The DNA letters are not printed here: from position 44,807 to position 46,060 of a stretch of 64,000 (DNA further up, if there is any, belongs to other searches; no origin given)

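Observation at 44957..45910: GT8 glycosyltransferase with an N-terminal signal-anchor and extreme AT-richness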

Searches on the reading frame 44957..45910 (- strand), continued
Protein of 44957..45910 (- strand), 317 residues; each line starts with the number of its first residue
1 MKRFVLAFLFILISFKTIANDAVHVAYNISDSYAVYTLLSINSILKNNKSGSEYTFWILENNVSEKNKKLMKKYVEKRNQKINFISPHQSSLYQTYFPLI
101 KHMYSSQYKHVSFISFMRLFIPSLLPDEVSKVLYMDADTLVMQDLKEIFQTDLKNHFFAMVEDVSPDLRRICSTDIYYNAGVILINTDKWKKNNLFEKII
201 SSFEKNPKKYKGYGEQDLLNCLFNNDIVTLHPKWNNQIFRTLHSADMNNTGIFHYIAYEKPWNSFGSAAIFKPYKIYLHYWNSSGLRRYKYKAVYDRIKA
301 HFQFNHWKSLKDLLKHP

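Call 46: find_homologous_proteins(query=P0038, max_evalue=0.001)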
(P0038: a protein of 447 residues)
Query P0038 (447 aa): 180 proteins with E <= 0.001 among 4248 candidates; the best 120 are listed.
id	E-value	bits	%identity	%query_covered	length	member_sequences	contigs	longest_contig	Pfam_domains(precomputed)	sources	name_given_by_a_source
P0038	2.3e-296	1001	100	100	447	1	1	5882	PF01501.27,PF18404.8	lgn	-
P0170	1.5e-110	389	44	97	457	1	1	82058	PF01501.27,PF18404.8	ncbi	-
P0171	1.4e-103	366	42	66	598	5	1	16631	PF01501.27,PF18404.8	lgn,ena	-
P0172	1.5e-93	332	51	65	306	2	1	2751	PF01501.27,PF18404.8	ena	-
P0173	2.8e-93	332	40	63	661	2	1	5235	PF01501.27,PF18404.8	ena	-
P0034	9.7e-82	294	47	62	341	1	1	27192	PF01501.27,PF18404.8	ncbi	-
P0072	7.7e-79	284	50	62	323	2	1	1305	PF01501.27,PF18404.8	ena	-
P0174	1.2e-78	283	43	68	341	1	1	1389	PF01501.27,PF18404.8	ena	-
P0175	2.3e-78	282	44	68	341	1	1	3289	PF01501.27,PF18404.8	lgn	-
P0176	7.0e-78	281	51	59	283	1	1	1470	PF01501.27,PF18404.8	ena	-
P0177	9.9e-75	270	47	65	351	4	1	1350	PF01501.27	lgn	-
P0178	1.7e-74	270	47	65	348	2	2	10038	PF01501.27,PF18404.8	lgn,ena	-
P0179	1.2e-70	257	47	64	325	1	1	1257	PF01501.27,PF18404.8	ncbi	-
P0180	2.6e-69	253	46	67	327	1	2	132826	PF01501.27,PF18404.8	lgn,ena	-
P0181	3.2e-68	249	46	62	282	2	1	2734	PF01501.27,PF18404.8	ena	-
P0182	1.3e-65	240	43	70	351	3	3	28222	PF01501.27,PF18404.8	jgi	-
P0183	1.4e-65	240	43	71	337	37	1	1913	PF01501.27,PF18404.8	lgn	-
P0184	1.7e-64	237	46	67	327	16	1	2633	PF01501.27,PF18404.8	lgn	-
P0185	2.0e-64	237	43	68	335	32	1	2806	PF01501.27,PF18404.8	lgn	-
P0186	3.8e-64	236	43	72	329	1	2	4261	PF01501.27,PF18404.8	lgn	-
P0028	5.0e-64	235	44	68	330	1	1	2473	PF01501.27,PF18404.8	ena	-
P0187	1.2e-63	234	43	70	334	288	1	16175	PF01501.27,PF18404.8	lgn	-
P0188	1.2e-63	234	44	67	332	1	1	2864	PF01501.27,PF18404.8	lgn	-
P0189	4.3e-63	232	44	62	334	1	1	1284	PF01501.27,PF18404.8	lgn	-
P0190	1.2e-62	231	43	68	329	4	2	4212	PF01501.27,PF18404.8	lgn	-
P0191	9.2e-61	224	43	66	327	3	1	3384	PF01501.27,PF18404.8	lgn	-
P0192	1.3e-60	224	42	68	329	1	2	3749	PF01501.27,PF18404.8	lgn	-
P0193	3.6e-60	222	46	61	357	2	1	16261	PF01501.27,PF18404.8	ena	-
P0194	4.6e-60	222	44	67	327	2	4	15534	PF01501.27,PF18404.8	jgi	-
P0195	2.6e-59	220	42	67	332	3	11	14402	PF01501.27,PF18404.8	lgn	-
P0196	7.5e-59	218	43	66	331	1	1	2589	PF01501.27,PF18404.8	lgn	-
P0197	9.8e-59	218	42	64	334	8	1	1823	PF01501.27,PF18404.8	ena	-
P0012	1.1e-58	218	42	66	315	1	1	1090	PF01501.27,PF18404.8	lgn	-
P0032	2.3e-58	217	45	63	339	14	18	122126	PF01501.27,PF18404.8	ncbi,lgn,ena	-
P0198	3.5e-58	216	39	74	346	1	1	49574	PF01501.27,PF18404.8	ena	-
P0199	6.3e-58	215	42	66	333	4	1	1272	PF01501.27,PF18404.8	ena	-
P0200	8.6e-58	215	43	67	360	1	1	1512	PF01501.27,PF18404.8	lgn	-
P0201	2.1e-57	213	43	60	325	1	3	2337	PF01501.27,PF18404.8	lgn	-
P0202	5.9e-57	212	40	62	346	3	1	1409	PF01501.27,PF18404.8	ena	-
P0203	9.5e-57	211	44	61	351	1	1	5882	PF01501.27,PF18404.8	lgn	-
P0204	1.9e-56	210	42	70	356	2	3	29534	PF01501.27,PF18404.8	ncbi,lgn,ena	-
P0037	3.1e-56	210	42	70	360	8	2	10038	PF01501.27,PF18404.8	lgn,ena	-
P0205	7.2e-56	208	42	71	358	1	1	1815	PF01501.27,PF18404.8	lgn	-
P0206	4.4e-55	206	42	71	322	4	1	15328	PF01501.27,PF18404.8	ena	-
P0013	5.5e-55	205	42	68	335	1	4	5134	PF01501.27,PF18404.8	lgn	-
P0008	6.3e-55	205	44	67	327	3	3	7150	PF01501.27,PF18404.8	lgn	-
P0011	1.2e-54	204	41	64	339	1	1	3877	PF01501.27,PF18404.8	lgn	-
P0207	1.4e-54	204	42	67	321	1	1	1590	PF01501.27,PF18404.8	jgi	jgi:lipopolysaccharide biosynthesis glycosyltransferase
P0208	2.3e-54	203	40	70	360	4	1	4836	PF01501.27,PF18404.8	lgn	-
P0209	2.9e-54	203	44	65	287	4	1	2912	PF01501.27,PF18404.8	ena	-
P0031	1.4e-53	201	39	69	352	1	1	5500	PF01501.27,PF18404.8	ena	-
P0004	3.4e-53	200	40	66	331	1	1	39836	PF01501.27,PF18404.8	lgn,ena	-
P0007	4.8e-53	199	44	67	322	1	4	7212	PF01501.27,PF18404.8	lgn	-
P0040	1.6e-52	197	38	65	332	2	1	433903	PF01501.27,PF18404.8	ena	-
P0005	1.2e-51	194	40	65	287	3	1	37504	PF01501.27,PF18404.8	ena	-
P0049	1.6e-51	194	44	45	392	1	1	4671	PF01501.27,PF18404.8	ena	-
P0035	5.1e-51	192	40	72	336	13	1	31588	PF01501.27,PF18404.8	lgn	-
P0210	2.9e-50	190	40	67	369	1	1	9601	PF01501.27,PF18404.8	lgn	-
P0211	7.2e-50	189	39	73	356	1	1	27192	PF01501.27,PF18404.8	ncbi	-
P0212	1.1e-49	188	37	69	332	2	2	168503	PF01501.27,PF18404.8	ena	-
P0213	1.7e-49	187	40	62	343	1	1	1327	PF01501.27,PF18404.8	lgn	-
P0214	6.6e-49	185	39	67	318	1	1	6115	PF01501.27,PF18404.8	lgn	-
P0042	1.4e-48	184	39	65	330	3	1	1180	PF01501.27,PF18404.8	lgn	-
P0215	2.2e-48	184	40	68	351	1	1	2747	PF01501.27,PF18404.8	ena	-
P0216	6.5e-46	175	37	66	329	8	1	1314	PF01501.27,PF18404.8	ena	-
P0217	1.0e-45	175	38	59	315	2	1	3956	PF01501.27,PF18404.8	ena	-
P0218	4.6e-45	173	41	59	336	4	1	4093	PF01501.27,PF18404.8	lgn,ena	-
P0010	6.5e-45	172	44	55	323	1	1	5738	PF01501.27,PF18404.8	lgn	-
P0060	9.3e-43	165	36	70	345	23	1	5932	PF01501.27,PF18404.8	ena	-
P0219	2.4e-42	164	38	68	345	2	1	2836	PF01501.27,PF18404.8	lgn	-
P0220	3.1e-42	163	39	64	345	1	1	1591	PF01501.27,PF18404.8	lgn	-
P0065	1.3e-40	158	40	57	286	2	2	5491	PF01501.27,PF18404.8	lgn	-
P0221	1.6e-40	158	40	55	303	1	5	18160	PF01501.27,PF18404.8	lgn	-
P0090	8.6e-37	145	38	64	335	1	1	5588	PF01501.27,PF18404.8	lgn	-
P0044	3.0e-35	140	35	66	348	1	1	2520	PF01501.27,PF18404.8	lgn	-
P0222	9.5e-29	119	35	55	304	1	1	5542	PF01501.27,PF18404.8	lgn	-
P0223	1.3e-28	118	34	55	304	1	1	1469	PF01501.27,PF18404.8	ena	-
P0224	2.5e-28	118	35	55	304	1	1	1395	PF01501.27,PF18404.8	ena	-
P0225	6.5e-28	116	35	55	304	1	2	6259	PF01501.27,PF18404.8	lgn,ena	-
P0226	2.0e-27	115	34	55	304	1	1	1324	PF01501.27,PF18404.8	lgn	-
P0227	2.6e-27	114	34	55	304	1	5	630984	PF01501.27,PF18404.8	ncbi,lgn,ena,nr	ncbi:glycosyltransferase family 8 protein [bacterium]|nr:glycosyltransferase family 8 protein [bacte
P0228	8.6e-25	106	33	62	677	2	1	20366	PF01501.27,PF18404.8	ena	-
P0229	1.1e-24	106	33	62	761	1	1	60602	PF01501.27,PF24227.2,PF18404.8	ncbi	-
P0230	7.5e-24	103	35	58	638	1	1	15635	PF01501.27,PF00534.27,PF13524.13,PF13692.13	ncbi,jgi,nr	ncbi:MAG: glycosyltransferase [Campylobacteraceae bacterium]|jgi:lipopolysaccharide biosynthesis gly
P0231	1.8e-23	101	30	61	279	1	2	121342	PF01501.27,PF18404.8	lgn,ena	-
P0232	1.9e-22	98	32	57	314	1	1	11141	PF01501.27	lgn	-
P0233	7.9e-22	96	37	47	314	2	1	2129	PF01501.27,PF18404.8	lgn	-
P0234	3.3e-20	91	31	60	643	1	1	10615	PF01501.27,PF00534.27,PF13524.13,PF18404.8,PF13692.13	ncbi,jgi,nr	ncbi:MAG: glycosyltransferase [Campylobacteraceae bacterium]|jgi:lipopolysaccharide biosynthesis gly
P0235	5.2e-20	90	30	50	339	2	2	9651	PF01501.27,PF18404.8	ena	-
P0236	5.2e-19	87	32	56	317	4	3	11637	PF01501.27,PF18404.8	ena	-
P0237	7.1e-19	86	35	55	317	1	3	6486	PF01501.27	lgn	-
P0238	1.8e-18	85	28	57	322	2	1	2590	PF08437.16,PF01501.27,PF18404.8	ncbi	-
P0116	1.1e-17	83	25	57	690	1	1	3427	PF01501.27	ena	-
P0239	1.1e-17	82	31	55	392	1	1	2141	PF01501.27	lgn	-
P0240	1.4e-17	82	29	59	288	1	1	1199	PF01501.27,PF18404.8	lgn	-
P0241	1.6e-17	82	30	56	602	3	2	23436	PF01501.27,PF14393.12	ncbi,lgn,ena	-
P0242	3.0e-17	81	29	56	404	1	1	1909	PF01501.27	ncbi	-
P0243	5.8e-17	80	29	56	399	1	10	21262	PF01501.27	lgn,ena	-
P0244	1.3e-16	79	31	59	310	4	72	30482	PF01501.27,PF18404.8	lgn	-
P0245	2.1e-16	78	29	47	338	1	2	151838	PF01501.27,PF18404.8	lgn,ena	-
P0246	3.3e-16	78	32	59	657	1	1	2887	PF10111.15,PF13641.13,PF01501.27,PF00535.33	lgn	-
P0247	6.1e-16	77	30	55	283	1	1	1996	PF01501.27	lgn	-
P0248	6.7e-16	77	32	55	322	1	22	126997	PF01501.27,PF18404.8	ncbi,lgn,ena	-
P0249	9.8e-16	76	29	55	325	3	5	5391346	PF08437.16,PF01501.27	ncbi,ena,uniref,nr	ncbi:glycosyltransferase [Glaciimonas sp. CA11.2]|uniref:glycosyltransferase family 8 protein n=1 Ta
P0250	1.1e-15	76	27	58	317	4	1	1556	PF01501.27,PF18404.8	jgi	-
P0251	1.4e-15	76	27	60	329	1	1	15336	PF01501.27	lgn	-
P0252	1.5e-15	75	30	59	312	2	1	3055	PF01501.27,PF18404.8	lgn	-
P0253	2.1e-15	75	29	56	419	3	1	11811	PF01501.27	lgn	-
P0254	2.4e-15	75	29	55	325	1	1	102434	PF08437.16,PF01501.27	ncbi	ncbi:glycosyltransferase family 8 protein [Glaciimonas sp. GG7]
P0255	1.4e-14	72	27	66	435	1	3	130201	PF01501.27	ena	-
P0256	1.6e-14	72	30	59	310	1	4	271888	PF01501.27,PF18404.8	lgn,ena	-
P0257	1.9e-14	72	28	56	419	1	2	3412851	PF01501.27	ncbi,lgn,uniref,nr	ncbi:glycosyltransferase family 8 protein [Pseudobutyrivibrio xylanivorans]|uniref:Glycosyl transfer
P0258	2.9e-14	71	30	55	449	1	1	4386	PF01501.27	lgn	-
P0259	4.0e-14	71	30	62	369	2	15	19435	PF01501.27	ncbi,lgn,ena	-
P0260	1.6e-13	69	26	49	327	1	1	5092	PF08437.16,PF01501.27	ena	-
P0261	5.2e-13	67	26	65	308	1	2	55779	PF01501.27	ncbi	-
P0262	8.5e-13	66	29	56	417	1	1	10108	PF01501.27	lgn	-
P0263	8.6e-13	66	29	60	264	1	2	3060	PF01501.27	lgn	-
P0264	1.0e-12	66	28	68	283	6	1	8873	PF01501.27,PF18404.8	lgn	-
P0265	1.1e-12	66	30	56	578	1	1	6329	PF13712.13,PF01501.27,PF18404.8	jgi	-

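Call 48: find_encoding_contigs(protein=P0170, flank=6000, max_places=2)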
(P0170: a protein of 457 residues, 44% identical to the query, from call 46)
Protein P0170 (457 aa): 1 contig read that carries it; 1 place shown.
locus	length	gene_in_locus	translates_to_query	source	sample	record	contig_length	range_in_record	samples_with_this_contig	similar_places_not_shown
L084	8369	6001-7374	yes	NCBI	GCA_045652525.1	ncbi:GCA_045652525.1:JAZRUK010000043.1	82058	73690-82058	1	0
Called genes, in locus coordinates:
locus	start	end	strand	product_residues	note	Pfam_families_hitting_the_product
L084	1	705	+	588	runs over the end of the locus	-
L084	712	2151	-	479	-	PF13440:Polysacc_synt_3 (weak)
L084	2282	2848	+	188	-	PF07963:N_methyl (weak)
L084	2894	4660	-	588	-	-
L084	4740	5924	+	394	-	-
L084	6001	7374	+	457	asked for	PF01501:Glyco_transf_8, PF18404:Glyco_transf_24 (weak)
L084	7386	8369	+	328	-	?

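Call 59: predict_structure(alignment_id=A2)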
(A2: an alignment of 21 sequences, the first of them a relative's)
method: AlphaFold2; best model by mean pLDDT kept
length: 447 residues; sequences in the alignment: 21
mean_pLDDT: 80.9   pTM: 0.69
mean pLDDT of the five models: 80.9, 80.3, 79.8, 77.4, 77.1
residues with pLDDT >= 90: 177; 70-90: 158; 50-70: 95; < 50: 17
segments of 3 or more residues with pLDDT < 50: 103-110, 318-324
pLDDT, mean of each block of 10 residues (from residue 1): 87 71 84 92 97 96 92 97 96 72 46 76 95 96 96 98 93 94 97 97 91 87 90 97 86 61 84 78 89 88 73 54 51 58 67 74 72 67 63 73 75 74 78 73 61
secondary structure, 60 per line:
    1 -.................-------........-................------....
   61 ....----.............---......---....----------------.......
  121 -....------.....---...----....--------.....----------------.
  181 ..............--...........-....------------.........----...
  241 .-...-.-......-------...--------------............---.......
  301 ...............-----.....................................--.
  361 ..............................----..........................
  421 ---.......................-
elements in order: H2-18 E26-33 H35-50 E57-64 H69-81 E85-90 H94-97 H114-120 H122-125 E132-136 E140-142 H147-150 E159-163 E180-188 H189-194 H197-207 H209-212 H225-233 E238-241 H249-254 E262-264 H279-290 H294-315 H321-357 H360-390 H395-420 H424-446
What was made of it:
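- AF2 of the fusion gives one continuous helix 321-357 at the junction and four membrane helices in total (call 59). The AF2 confidence in the membrane part of the fusion is only 51-75, and the alignment there is shallow (call 59).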
